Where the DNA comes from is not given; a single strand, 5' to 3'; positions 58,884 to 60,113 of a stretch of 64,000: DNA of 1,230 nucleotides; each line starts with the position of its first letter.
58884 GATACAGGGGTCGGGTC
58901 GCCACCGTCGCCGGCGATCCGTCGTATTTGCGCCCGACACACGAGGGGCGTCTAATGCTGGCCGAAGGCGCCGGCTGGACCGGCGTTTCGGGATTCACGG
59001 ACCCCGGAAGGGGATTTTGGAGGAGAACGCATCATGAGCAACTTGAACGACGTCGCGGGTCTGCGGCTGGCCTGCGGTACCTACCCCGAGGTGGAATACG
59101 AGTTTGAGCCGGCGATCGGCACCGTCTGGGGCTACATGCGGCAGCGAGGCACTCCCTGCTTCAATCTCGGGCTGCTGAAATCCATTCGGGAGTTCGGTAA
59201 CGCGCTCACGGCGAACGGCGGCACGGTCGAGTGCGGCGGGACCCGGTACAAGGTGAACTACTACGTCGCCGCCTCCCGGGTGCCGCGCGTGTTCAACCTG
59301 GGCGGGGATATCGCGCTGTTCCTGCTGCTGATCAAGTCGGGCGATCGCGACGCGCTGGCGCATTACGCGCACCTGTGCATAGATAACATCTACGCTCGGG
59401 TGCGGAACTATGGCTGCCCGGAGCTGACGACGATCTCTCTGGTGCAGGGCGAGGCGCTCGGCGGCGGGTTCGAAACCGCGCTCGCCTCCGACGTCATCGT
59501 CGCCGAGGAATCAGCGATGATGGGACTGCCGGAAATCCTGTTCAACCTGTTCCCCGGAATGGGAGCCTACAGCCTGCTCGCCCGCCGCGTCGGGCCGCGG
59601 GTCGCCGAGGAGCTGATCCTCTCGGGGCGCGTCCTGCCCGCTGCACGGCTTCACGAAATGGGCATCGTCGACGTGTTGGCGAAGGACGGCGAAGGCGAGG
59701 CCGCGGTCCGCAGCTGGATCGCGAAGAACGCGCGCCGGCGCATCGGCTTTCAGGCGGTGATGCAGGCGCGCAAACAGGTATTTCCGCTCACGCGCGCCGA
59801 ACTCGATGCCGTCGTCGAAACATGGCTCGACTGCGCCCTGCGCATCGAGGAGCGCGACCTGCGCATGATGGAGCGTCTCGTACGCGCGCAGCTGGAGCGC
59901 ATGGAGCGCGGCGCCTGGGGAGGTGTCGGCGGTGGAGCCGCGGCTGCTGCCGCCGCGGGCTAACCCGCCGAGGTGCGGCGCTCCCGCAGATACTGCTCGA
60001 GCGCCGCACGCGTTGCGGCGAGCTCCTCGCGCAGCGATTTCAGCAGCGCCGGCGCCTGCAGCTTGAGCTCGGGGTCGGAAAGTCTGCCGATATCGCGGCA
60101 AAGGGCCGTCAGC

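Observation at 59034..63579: Complete Xanthomonas-style rpfF / rpfG-rpfC DSF signalling cluster on what looks like a beta-proteobacterial core chromosome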

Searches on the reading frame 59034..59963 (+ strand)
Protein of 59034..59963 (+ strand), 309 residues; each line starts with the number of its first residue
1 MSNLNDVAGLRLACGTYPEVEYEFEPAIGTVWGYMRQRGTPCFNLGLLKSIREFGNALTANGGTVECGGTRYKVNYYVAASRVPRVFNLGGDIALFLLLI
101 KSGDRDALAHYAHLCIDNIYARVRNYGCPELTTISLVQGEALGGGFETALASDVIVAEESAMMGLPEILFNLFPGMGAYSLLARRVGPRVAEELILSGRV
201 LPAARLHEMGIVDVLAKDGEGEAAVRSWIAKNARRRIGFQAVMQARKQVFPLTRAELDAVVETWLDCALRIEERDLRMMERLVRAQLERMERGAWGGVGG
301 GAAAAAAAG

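Call 3: search_protein_families(library=pfam, proteins=[window:59034-59963:+])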
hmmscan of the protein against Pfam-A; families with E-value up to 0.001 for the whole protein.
window:59034-59963:+ (309 aa): 2 families
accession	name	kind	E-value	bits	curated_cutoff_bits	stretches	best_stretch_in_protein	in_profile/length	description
PF00378.25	ECH_1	-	1.8e-21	77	27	1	114-244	75-203/251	Enoyl-CoA hydratase/isomerase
PF16113.10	ECH_2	-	9.8e-12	45.4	27.2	1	74-245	36-201/335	Enoyl-CoA hydratase/isomerase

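Call 4: search_protein_families(library=ncbifam, proteins=[window:59034-59963:+])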
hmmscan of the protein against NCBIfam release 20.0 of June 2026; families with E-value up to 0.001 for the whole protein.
window:59034-59963:+ (309 aa): 67 families (the best 25 are shown)
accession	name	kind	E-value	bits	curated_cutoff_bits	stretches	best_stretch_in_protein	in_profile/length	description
NF006452.0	PRK08788.1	equivalog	1.5e-104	349.2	177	1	17-291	17-285/291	crotonase/enoyl-CoA hydratase family protein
NF053515.1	SgnlFctrSynRpfF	equivalog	1.1e-63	215.1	550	1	35-291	36-285/288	diffusible signal factor synthase RpfF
NF042430.2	EnCoAhydt_DpgD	equivalog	5.7e-21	75.1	400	1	134-232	99-197/258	enoyl-CoA-hydratase DpgD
NF008727.0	PRK11730.1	equivalog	4e-20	71.7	870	1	85-261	62-233/717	fatty acid oxidation complex subunit alpha FadB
NF051848.1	EnCoAHydtEchA19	equivalog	6.7e-20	71.7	400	1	134-224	99-189/258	enoyl-CoA hydratase EchA19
NF006100.0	PRK08252.1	subfamily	3.3e-19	69.5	282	1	132-226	93-187/254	crotonase/enoyl-CoA hydratase family protein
NF005804.0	PRK07659.1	equivalog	1.3e-18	67.5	311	1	85-262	60-227/260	enoyl-CoA hydratase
NF006566.0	PRK09076.1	subfamily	1.6e-18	67.2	286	1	74-245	49-210/260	enoyl-CoA hydratase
TIGR02437.1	FadB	equivalog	4.8e-18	64.9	933.55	1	85-256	62-228/714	fatty acid oxidation complex subunit alpha FadB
NF046063.1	oxepin_alt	equivalog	5.4e-18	65.4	300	1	122-236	90-201/254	oxepin-CoA hydrolase, alternative type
TIGR03189.1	dienoyl_CoA_hyt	equivalog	1.1e-17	64.2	292.5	1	134-266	93-225/251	cyclohexa-1,5-dienecarbonyl-CoA hydratase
NF006007.0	PRK08138.1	subfamily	2.5e-17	63.1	355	1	132-225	100-193/261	enoyl-CoA hydratase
NF007239.0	PRK09674.1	equivalog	2e-16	60.2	371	1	119-225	86-190/257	2,3-dehydroadipyl-CoA hydratase PaaF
NF005700.0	PRK07511.1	subfamily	1.6e-15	57.5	274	1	116-234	84-202/260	enoyl-CoA hydratase family protein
NF008363.0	PRK11154.1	equivalog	1.6e-15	56.3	869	1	74-215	52-189/708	fatty acid oxidation complex subunit alpha FadJ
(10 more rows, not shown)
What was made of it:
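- On DSF synthase (RpfF-type crotonase, NCBIfam NF006452): 349 bits against a cut-off of 177 (call 4).
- On Xanthomonadales RpfF equivalog (NCBIfam NF053515): 215 bits (call 4).
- RpfF scores 215 bits, below the cut-off of 550 for the narrow NCBIfam RpfF equivalog NF053515 (call 4).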

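Call 5: find_encoding_contigs(protein=window:59034-59963:+, flank=10000, max_places=6)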
Protein window:59034-59963:+ (309 aa): 2 contigs read that carry it; 2 places shown.
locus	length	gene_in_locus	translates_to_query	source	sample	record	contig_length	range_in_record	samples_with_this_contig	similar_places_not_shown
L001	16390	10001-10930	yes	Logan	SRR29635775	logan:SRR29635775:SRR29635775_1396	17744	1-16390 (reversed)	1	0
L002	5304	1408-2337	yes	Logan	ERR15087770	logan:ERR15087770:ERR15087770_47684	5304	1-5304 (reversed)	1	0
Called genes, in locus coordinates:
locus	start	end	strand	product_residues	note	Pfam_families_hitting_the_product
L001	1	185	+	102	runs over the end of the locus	-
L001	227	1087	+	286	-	PF00892:EamA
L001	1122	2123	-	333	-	PF00586:AIRS, PF02769:AIRS_C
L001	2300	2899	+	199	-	PF00308:Bac_DnaA (faint), PF22688:Hda_lid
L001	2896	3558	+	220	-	PF12710:HAD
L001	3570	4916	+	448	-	PF01743:PolyA_pol, PF12627:PolyA_pol_RNAbd, PF12626:PolyA_pol_arg_C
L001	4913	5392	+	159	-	PF01288:HPPK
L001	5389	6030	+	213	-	PF01712:dNK, PF02223:Thymidylate_kin (faint), PF13238:AAA_18 (faint), PF13671:AAA_33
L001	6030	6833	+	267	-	PF02569:Pantoate_ligase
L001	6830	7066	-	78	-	-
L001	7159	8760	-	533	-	PF01019:G_glu_transpept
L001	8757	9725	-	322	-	PF12146:Hydrolase_4, PF00561:Abhydrolase_1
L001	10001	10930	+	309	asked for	PF00378:ECH_1, PF16113:ECH_2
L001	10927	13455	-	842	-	PF00512:HisKA, PF02518:HATPase_c, PF00072:Response_reg, PF01627:Hpt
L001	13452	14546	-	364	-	PF00072:Response_reg, PF13487:HD_5, PF01966:HD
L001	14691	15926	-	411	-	PF00109:ketoacyl-synt, PF00108:Thiolase_N (faint), PF02801:Ketoacyl-synt_C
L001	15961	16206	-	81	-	PF00550:PP-binding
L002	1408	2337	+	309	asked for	PF00378:ECH_1, PF16113:ECH_2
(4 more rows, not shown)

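Call 6: search_solved_structures(query=window:59034-59963:+, show_alignments=3)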
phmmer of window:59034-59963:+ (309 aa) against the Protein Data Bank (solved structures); distinct sequences matched with E-value up to 0.001: 151 (the best 60 are shown).
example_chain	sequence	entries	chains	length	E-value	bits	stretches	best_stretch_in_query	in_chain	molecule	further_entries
7zq7_A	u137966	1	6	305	2.2e-55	191.4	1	34-289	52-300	Crotonase/enoyl-CoA hydratase family protein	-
6dgn_A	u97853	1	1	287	1e-53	185.9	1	23-291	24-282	RpfF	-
5fus_A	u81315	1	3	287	3.3e-53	184.2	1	23-291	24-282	Putative enoyl CoA hydratase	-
3m6m_A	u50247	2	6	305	1.9e-51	178.4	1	76-290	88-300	RpfF protein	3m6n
1hzd_A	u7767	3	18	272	2.2e-16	63.3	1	73-229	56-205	AU-BINDING PROTEIN/ENOYL-COA HYDRATASE | Methylglutaconyl-CoA hydratase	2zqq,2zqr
4fzw_A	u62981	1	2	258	6.7e-16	61.7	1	118-249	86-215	2,3-dehydroadipyl-CoA hydratase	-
6ldz_A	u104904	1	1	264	7e-16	61.7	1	78-224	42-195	Probable enoyl-CoA hydratase EchA1 (Enoyl hydrase) (Unsaturated acyl-CoA hydratase) (Croto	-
5kjp_A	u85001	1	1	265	7e-16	61.6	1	78-224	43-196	Enoyl-CoA hydratase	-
3pzk_A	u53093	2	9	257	7.8e-15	58.2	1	128-215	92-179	e enoyl-CoA hydratase echA8 | enoyl-CoA hydratase echA8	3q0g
3q0j_A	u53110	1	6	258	7.9e-15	58.2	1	128-215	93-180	enoyl-CoA hydratase echA8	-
3h81_A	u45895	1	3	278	8.9e-15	58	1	128-215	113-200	enoyl-CoA hydratase echA8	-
4fjw_D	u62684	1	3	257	2e-14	56.9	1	128-215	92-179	Probable enoyl-CoA hydratase echA8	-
5jbw_A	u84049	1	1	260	2.2e-14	56.7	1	123-260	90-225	3-hydroxybutyryl-CoA dehydratase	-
5jbx_A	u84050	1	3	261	2.2e-14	56.7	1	123-260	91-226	3-hydroxybutyryl-CoA dehydratase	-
3r9s_A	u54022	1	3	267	8e-14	54.9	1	131-221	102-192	Carnitinyl-CoA dehydratase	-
5wyb_B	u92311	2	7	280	1.5e-12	50.7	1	78-265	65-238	Probable enoyl-CoA hydratase/isomerase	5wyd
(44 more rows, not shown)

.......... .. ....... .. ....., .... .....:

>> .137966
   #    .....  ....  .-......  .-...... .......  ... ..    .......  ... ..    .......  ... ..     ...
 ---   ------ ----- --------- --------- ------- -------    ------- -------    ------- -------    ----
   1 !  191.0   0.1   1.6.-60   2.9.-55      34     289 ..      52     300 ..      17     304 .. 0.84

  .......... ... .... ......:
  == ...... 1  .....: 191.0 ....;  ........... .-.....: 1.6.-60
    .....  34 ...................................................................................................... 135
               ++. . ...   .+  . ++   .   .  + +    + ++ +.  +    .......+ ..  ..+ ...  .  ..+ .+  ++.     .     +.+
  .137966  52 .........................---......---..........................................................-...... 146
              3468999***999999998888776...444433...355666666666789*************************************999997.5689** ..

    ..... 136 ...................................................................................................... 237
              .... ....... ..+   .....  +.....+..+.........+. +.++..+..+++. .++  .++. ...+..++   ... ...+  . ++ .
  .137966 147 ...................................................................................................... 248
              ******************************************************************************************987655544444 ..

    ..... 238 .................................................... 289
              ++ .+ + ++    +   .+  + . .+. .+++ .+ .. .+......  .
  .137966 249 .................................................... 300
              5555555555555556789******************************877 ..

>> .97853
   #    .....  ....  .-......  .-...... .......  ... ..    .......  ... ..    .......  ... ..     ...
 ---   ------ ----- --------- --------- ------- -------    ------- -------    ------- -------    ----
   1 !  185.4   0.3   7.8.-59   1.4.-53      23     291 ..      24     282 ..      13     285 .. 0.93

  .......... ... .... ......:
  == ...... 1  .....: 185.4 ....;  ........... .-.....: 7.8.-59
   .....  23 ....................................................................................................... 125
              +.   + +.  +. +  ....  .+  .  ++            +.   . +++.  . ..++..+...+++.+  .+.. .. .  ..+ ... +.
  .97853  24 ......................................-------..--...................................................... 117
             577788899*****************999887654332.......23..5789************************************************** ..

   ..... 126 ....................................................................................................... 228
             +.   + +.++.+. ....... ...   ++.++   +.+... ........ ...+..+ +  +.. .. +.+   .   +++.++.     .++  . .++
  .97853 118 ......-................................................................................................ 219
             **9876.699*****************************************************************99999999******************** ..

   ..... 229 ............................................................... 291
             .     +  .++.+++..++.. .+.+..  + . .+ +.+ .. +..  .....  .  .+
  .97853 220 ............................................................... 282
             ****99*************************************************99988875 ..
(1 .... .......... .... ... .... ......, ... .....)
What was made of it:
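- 59034..59963 (+): rpfF: DSF-synthase-type crotonase, 309 aa. Catalytic residues are E147 and E167. PDB best hits are 7zq7, 6dgn, 5fus and 3m6m at 1e-51 to 1e-55 (call 6).
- Closest known: Pseudomonas aeruginosa PA1396. Different: DspI (5wyb) is a distant crotonase, at 1.5e-12 against 1e-55 for RpfF structures (call 6).
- Checked: E-values to characterised DSF synthases are 1e-51 to 1e-55, against about 1e-16 for generic crotonases (call 6).
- PDB hits to RpfF structures are 1e-51 to 1e-55, against 1e-16 for generic crotonases (call 6).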

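Call 11: find_homologous_proteins(query=window:59034-59963:+, max_evalue=1e-10)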
Query window:59034-59963:+ (309 aa): 7926 proteins with E <= 1e-10 among 8000 candidates; the best 120 are listed.
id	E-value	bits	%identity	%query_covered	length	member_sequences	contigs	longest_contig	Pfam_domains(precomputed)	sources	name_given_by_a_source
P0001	2.8e-198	675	99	100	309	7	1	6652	PF00378.26,PF16113.11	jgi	jgi:DSF synthase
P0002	1.7e-176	604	87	100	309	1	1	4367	PF00378.26,PF16113.11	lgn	-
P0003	1.1e-169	582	86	99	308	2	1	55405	PF00378.26,PF16113.11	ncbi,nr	ncbi:MAG: crotonase/enoyl-CoA hydratase family protein [Burkholderiales bacterium]|nr:crotonase/enoy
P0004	1.4e-163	561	84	95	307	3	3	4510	PF00378.26,PF16113.11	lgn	-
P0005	7.5e-162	556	82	95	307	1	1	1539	PF00378.26,PF16113.11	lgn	-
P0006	4.1e-153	527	77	99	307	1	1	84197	PF00378.26,PF16113.11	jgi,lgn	jgi:DSF synthase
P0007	1.9e-152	525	77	95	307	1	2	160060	PF00378.26,PF16113.11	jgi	jgi:DSF synthase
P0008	2.1e-152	525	77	97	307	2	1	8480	PF00378.26,PF16113.11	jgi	-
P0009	3.1e-152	524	76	97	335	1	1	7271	PF00378.26,PF16113.11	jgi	jgi:DSF synthase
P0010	7.8e-152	523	76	97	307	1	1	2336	PF00378.26,PF16113.11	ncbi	ncbi:MAG: crotonase/enoyl-CoA hydratase family protein [Burkholderiales bacterium]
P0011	1.0e-151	523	78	94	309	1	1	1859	PF00378.26,PF16113.11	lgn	-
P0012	3.4e-151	521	79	94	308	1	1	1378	PF00378.26,PF16113.11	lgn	-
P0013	4.8e-151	520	79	94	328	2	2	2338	PF00378.26,PF16113.11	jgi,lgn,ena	-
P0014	1.6e-150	519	78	94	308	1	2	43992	PF00378.26,PF16113.11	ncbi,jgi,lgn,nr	ncbi:MAG TPA: crotonase/enoyl-CoA hydratase family protein [Burkholderiales bacterium]|nr:crotonase/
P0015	1.9e-150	518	78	95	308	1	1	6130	PF00378.26,PF16113.11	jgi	jgi:DSF synthase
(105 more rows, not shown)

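Call 12: find_related_loci(query=window:59034-59963:+, collection=genome_contigs, flank=8000)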
Query window:59034-59963:+ (309 aa) in genome_contigs; peptide patterns used: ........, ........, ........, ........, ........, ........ (x = any residue, [..] = any of these).
140 stretches matched a pattern; 95 encode a relative of the query (tblastn E <= 1e-3); the best 80 are kept; 80 distinct loci.
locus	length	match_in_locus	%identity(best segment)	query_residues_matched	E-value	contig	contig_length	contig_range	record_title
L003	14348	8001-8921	86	1-307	2e-175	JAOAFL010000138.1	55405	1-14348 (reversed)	MAG: Burkholderiales bacterium isolate SKW287 k141_1261511, whole genome shotgun sequence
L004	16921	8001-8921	86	1-307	1e-175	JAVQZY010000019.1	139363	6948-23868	MAG: Burkholderiales bacterium isolate SKYGB_n_bin28 contig_4243, whole genome shotgun sequence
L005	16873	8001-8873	78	1-291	1e-155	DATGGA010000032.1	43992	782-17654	MAG TPA_asm: Burkholderiales bacterium isolate SMAG_U9742 k141_1970866, whole genome shotgun sequence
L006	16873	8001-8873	76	1-291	2e-151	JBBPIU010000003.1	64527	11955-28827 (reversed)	MAG: Pseudomonadota bacterium isolate BPF4-43-45_bin_2 NODE_3_length_64527_cov_28.809809, whole genome shotgun sequence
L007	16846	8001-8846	79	11-292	4e-151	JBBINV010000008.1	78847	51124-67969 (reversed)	MAG: Betaproteobacteria bacterium isolate FAS170219_bin_264 NODE_143_length_78847_cov_8.409712, whole genome shotgun seq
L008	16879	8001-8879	75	1-293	5e-149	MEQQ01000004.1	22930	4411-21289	MAG: Betaproteobacteria bacterium RBG_16_66_20 RBG_16_scaffold_10372, whole genome shotgun sequence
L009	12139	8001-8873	75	1-291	5e-148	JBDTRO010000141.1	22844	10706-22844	MAG: Betaproteobacteria bacterium isolate cluster3_bin.249 NODE_7541_length_22844_cov_7.440651, whole genome shotgun seq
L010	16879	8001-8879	74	1-293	2e-146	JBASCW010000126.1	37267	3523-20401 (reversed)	MAG: Burkholderiales bacterium isolate MFD03501_ilm_asm_bin14 k127_53177, whole genome shotgun sequence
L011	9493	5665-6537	74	1-291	5e-146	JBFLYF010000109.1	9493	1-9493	MAG: Pseudomonadota bacterium isolate MAG077 MAG077_109, whole genome shotgun sequence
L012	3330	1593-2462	74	1-290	8e-151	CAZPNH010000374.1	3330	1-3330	MAG TPA_asm: uncultured Bordetella sp. isolate binchicken_co54_428 genome assembly, contig: NODE_59126_length_3330_cov_5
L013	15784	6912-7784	73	1-291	2e-144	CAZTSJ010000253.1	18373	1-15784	MAG TPA_asm: uncultured Bordetella sp. isolate binchicken_co165_140 genome assembly, contig: k141_986039, whole genome s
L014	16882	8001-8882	71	1-293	1e-142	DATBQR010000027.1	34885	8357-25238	MAG TPA_asm: Burkholderiales bacterium isolate SMAG_U4108 k141_480245, whole genome shotgun sequence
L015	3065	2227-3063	73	1-278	6e-146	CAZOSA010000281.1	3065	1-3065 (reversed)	MAG TPA_asm: uncultured Enterobacteriaceae bacterium isolate SRP136066_co1_122 genome assembly, contig: NODE_66866_lengt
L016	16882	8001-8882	70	1-293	2e-138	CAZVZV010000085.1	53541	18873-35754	MAG TPA_asm: uncultured Enterobacteriaceae bacterium isolate binchicken_co165_254 genome assembly, contig: k141_598125,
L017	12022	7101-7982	71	1-293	6e-138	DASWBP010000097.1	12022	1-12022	MAG TPA_asm: Burkholderiales bacterium isolate SMAG_U2685 k141_497042, whole genome shotgun sequence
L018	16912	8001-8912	68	1-303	9e-138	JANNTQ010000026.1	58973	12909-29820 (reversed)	MAG: Betaproteobacteria bacterium isolate SOY_30_metabat_87 SOY_30_k141_4421793, whole genome shotgun sequence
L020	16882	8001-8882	70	1-293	2e-136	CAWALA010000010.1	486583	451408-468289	MAG: uncultured beta proteobacterium isolate MFD02242.bin.2.37 genome assembly, contig: contig_39012, whole genome shotg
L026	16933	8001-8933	66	1-306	8e-133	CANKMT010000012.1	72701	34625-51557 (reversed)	MAG: Betaproteobacteria bacterium isolate TH-Jun18-184 genome assembly, contig: TH-Jun18-C561, whole genome shotgun sequ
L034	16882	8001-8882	66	1-293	5e-127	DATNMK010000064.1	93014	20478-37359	MAG TPA_asm: Burkholderiales bacterium isolate SMAG_U11477 k141_69223, whole genome shotgun sequence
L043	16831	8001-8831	56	17-294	6e-101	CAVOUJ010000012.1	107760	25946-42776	MAG: uncultured beta proteobacterium isolate MFD10007.bin.2.158 genome assembly, contig: contig_12678, whole genome shot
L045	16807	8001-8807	48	17-286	2e-81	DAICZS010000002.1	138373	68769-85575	MAG TPA_asm: Ferrovaceae bacterium isolate clean1972 NODE_2_length_138373_cov_5.348492, whole genome shotgun sequence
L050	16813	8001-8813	48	16-290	1e-78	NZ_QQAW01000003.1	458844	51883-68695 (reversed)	Gluconacetobacter liquefaciens strain DSM 5603 Ga0215678_103, whole genome shotgun sequence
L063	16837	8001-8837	47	8-289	2e-74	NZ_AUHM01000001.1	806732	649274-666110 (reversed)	Inquilinus limosus DSM 16000 G537DRAFT_scaffold00001.1_C, whole genome shotgun sequence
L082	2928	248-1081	42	16-289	8e-65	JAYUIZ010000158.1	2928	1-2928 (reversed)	MAG: Lysobacter sp. isolate GFS_8870 GFS_8870_157, whole genome shotgun sequence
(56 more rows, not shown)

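Call 24: search_solved_structures(query=L082:248-1090:+, max_evalue=1e-30, show_alignments=4)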
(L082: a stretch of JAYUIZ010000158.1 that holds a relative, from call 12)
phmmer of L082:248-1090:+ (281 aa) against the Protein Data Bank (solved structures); distinct sequences matched with E-value up to 1e-30: 4.
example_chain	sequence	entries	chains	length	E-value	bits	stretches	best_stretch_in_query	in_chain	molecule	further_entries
7zq7_A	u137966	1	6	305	8.7e-83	280.7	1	5-278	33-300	Crotonase/enoyl-CoA hydratase family protein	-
3m6m_A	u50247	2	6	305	1.1e-81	277.1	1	5-278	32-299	RpfF protein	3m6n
6dgn_A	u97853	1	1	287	2e-45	158.3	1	75-278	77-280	RpfF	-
5fus_A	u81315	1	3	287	2.9e-45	157.7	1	75-278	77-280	Putative enoyl CoA hydratase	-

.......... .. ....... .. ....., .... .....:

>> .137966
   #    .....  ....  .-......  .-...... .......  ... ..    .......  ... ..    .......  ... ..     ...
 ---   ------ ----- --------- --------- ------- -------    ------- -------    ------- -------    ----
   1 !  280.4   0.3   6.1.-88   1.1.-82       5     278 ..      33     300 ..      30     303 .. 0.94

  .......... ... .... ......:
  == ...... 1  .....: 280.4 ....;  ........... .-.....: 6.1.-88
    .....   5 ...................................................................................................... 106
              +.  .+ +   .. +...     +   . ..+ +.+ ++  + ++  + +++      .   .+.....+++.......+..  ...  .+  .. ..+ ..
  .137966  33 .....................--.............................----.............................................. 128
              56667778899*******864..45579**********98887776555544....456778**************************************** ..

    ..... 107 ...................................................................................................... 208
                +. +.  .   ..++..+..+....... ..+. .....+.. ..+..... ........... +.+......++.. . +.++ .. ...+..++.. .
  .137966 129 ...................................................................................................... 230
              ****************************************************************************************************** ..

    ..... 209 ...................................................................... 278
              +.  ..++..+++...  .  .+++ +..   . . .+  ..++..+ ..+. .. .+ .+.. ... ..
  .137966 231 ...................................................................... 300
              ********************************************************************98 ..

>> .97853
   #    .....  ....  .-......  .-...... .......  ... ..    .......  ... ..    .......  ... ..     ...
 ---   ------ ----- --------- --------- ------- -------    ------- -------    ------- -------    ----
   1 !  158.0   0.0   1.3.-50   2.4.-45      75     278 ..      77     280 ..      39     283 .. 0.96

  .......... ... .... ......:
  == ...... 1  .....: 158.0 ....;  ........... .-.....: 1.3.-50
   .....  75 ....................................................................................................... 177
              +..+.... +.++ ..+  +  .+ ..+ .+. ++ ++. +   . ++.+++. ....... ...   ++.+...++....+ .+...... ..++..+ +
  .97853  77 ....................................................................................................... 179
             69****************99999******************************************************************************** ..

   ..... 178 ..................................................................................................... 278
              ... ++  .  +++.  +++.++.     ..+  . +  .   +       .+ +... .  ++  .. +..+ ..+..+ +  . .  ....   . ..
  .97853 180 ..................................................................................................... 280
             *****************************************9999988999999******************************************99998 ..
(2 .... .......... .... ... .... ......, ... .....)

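Call 31: search_protein_families(library=ncbifam, max_evalue=1e-40, proteins=[L050:8001-8813:+, L063:8001-8837:+, L045:8001-8807:+, L043:8001-8831:+])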
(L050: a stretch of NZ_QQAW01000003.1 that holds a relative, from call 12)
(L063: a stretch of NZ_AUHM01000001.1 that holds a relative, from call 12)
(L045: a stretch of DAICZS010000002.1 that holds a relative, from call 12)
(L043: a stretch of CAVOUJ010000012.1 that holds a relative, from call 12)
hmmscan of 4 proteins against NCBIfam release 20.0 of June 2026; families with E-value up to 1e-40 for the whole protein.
L050:8001-8813:+ (271 aa): 2 families
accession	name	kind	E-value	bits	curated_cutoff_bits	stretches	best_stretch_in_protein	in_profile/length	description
NF006452.0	PRK08788.1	equivalog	1.1e-110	369.4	177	1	4-270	19-283/291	crotonase/enoyl-CoA hydratase family protein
NF053515.1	SgnlFctrSynRpfF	equivalog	2e-73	247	550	1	21-270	37-283/288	diffusible signal factor synthase RpfF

L063:8001-8837:+ (279 aa): 2 families
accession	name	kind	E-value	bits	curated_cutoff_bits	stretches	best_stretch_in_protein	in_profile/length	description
NF006452.0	PRK08788.1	equivalog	3.2e-110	367.8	177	1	8-279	15-283/291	crotonase/enoyl-CoA hydratase family protein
NF053515.1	SgnlFctrSynRpfF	equivalog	1.2e-65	221.6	550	1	29-279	37-283/288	diffusible signal factor synthase RpfF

L045:8001-8807:+ (269 aa): 2 families
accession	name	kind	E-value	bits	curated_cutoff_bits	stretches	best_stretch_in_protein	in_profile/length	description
NF006452.0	PRK08788.1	equivalog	9.3e-106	353.2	177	1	2-269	18-280/291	crotonase/enoyl-CoA hydratase family protein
NF053515.1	SgnlFctrSynRpfF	equivalog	3.5e-63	213.5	550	1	68-269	79-280/288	diffusible signal factor synthase RpfF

L043:8001-8831:+ (277 aa): 2 families
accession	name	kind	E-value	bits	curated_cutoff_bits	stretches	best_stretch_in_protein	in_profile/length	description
NF006452.0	PRK08788.1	equivalog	4.5e-108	360.8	177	1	2-272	18-283/291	crotonase/enoyl-CoA hydratase family protein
NF053515.1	SgnlFctrSynRpfF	equivalog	4.1e-64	216.5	550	1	21-272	38-283/288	diffusible signal factor synthase RpfF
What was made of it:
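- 59034..59963 (+): This family also holds Xanthomonas RpfF and B. cenocepacia BCAM0581 (calls 4, 31).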
